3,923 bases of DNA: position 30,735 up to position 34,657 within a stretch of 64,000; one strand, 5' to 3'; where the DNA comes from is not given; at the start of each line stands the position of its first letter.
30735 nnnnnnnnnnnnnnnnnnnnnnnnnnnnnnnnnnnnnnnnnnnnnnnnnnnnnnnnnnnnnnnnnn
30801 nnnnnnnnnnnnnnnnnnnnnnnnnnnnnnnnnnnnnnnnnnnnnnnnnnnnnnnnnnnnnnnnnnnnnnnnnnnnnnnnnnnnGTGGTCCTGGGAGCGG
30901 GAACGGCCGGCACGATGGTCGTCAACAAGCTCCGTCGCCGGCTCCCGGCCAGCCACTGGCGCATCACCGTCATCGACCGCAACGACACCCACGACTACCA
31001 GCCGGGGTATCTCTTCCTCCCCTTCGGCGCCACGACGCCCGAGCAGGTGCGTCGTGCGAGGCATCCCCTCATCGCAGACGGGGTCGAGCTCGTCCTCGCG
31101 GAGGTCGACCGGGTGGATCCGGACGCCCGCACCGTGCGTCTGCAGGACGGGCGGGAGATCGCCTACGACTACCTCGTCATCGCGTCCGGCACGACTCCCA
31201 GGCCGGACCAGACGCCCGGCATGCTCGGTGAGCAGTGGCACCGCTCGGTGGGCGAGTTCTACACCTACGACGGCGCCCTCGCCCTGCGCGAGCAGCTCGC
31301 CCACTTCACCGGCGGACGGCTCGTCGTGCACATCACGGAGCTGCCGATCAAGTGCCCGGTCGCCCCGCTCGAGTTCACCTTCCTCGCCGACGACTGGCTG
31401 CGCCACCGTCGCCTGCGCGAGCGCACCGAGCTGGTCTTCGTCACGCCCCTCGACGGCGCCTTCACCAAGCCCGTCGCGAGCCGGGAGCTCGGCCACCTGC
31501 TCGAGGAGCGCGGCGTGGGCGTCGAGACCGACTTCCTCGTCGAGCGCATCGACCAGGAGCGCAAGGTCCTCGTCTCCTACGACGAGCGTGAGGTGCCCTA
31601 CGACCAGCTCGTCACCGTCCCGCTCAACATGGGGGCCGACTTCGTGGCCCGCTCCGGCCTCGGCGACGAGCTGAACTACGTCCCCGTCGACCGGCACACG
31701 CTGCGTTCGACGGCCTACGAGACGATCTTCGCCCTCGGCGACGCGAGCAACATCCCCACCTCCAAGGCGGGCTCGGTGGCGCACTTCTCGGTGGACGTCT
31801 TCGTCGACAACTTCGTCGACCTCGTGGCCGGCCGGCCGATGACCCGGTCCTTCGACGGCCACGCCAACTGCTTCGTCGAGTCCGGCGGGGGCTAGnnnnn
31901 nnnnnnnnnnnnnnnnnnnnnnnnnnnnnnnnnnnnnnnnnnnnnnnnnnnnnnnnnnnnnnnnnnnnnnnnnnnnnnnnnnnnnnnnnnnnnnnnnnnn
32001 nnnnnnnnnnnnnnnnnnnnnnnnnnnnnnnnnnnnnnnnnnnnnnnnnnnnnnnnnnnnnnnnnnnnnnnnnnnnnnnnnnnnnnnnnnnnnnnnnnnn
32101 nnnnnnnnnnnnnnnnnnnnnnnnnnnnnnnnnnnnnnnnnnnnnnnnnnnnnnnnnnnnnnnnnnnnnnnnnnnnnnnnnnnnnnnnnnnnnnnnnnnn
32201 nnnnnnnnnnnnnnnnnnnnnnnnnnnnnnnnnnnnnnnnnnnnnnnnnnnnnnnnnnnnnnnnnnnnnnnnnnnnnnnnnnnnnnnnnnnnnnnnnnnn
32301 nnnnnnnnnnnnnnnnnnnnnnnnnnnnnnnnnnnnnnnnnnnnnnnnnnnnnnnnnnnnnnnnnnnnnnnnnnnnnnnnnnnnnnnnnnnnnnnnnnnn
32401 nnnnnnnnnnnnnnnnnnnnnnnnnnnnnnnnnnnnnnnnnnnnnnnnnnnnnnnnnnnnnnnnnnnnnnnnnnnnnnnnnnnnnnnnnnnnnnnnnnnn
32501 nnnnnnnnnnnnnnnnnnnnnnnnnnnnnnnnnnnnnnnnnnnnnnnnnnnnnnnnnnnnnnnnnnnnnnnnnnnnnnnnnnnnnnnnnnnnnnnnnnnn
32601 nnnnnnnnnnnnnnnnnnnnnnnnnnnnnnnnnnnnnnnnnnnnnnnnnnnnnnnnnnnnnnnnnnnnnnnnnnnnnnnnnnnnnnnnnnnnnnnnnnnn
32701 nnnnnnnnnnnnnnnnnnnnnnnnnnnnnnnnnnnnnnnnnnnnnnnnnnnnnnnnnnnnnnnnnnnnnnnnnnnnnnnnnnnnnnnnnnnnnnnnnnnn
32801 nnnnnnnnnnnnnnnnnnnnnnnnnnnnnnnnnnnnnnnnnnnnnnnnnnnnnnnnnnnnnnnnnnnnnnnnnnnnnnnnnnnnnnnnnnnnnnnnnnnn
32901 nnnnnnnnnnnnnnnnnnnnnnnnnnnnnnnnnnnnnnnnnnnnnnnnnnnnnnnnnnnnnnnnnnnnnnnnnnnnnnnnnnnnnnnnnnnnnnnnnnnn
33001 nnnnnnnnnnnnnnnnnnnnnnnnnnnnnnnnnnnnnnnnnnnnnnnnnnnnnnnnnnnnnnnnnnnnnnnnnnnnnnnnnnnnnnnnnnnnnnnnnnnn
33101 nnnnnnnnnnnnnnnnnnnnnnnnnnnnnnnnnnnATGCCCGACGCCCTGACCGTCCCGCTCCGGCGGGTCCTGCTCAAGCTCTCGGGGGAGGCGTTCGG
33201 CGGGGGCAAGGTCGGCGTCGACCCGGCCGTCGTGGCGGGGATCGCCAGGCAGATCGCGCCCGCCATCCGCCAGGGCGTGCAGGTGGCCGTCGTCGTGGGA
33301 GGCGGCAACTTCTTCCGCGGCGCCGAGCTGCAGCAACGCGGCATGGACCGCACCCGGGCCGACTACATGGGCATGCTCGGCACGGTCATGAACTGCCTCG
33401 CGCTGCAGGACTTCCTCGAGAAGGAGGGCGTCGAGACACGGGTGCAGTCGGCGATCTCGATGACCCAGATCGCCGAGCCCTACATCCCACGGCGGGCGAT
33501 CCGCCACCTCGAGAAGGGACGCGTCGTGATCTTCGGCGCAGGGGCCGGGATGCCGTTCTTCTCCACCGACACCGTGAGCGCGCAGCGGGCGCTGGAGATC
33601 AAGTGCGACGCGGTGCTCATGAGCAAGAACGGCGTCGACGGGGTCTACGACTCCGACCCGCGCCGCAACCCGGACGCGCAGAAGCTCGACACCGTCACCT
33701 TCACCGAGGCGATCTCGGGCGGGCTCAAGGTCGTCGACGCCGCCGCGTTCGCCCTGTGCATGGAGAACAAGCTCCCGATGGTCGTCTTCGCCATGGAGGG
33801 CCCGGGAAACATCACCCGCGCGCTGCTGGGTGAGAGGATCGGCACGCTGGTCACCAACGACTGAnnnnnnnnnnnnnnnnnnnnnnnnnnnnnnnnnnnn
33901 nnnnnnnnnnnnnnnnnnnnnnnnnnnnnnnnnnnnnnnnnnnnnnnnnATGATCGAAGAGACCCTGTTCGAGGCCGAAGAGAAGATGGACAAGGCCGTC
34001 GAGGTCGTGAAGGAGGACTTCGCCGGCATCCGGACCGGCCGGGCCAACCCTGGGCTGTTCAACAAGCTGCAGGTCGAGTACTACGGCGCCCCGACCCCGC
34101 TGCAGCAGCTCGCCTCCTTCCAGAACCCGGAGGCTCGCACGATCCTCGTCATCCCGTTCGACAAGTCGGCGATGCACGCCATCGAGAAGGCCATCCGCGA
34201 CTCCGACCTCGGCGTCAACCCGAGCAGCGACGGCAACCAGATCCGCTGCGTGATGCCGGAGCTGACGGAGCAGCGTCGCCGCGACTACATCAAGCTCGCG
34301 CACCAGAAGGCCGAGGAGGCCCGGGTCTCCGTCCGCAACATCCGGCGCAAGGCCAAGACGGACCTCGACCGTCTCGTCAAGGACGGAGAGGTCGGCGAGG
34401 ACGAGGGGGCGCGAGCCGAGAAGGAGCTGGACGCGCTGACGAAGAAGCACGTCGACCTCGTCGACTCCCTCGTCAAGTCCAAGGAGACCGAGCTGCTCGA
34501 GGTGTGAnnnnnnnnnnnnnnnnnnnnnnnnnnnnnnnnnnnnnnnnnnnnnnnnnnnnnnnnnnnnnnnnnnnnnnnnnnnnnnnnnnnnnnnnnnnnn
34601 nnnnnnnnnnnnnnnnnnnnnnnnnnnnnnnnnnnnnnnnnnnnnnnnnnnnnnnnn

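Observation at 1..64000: Octamer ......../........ occurs about once per kb in both orientations and recruits rare codons (uptake-sequence-like signature)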

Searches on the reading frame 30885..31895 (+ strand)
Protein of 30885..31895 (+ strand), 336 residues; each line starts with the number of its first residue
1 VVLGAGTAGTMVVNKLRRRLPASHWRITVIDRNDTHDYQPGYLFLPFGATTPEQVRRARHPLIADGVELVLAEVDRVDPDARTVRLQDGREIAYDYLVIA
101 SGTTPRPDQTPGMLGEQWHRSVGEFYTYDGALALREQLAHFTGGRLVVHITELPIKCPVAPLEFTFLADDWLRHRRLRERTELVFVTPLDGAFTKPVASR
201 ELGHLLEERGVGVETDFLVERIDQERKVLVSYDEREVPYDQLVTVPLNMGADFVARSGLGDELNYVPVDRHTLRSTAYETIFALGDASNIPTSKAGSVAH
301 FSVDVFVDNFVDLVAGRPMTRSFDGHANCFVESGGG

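Call 36: search_protein_families(library=pfam, proteins=[window:30885-31895:+])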
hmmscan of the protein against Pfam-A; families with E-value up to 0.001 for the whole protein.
window:30885-31895:+ (336 aa): 2 families
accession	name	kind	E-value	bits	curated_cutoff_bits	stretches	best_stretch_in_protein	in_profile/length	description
PF07992.20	Pyr_redox_2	-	1.7e-18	67.5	26.1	2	1-133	4-135/291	Pyridine nucleotide-disulphide oxidoreductase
PF13454.12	NAD_binding_9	-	1.6e-05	25.4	21.8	0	2-34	2-34/155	FAD-NAD(P)-binding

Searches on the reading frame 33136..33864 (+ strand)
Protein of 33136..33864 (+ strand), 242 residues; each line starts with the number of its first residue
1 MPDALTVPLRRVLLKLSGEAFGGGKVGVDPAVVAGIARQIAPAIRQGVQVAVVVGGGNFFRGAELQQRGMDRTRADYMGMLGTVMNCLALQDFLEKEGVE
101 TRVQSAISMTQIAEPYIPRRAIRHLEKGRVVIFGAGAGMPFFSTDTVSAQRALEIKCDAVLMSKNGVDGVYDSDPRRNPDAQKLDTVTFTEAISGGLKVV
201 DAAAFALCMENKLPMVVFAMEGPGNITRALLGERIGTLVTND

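Call 37: search_protein_families(library=pfam, proteins=[window:33136-33864:+])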
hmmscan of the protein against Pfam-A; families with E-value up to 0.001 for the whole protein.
window:33136-33864:+ (242 aa): 1 family
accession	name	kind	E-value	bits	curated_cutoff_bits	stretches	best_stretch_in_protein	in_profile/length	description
PF00696.33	AA_kinase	-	2.7e-34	119.4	24.9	1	11-218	2-233/234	Amino acid kinase family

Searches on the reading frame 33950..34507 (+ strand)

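Call 37: search_protein_families(library=pfam, proteins=[window:33950-34507:+])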
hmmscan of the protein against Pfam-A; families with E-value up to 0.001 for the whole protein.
window:33950-34507:+ (185 aa): 1 family
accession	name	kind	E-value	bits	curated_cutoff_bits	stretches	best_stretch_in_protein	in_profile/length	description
PF01765.24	RRF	-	6.2e-62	208.7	29.7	1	21-183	2-164/164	Ribosome recycling factor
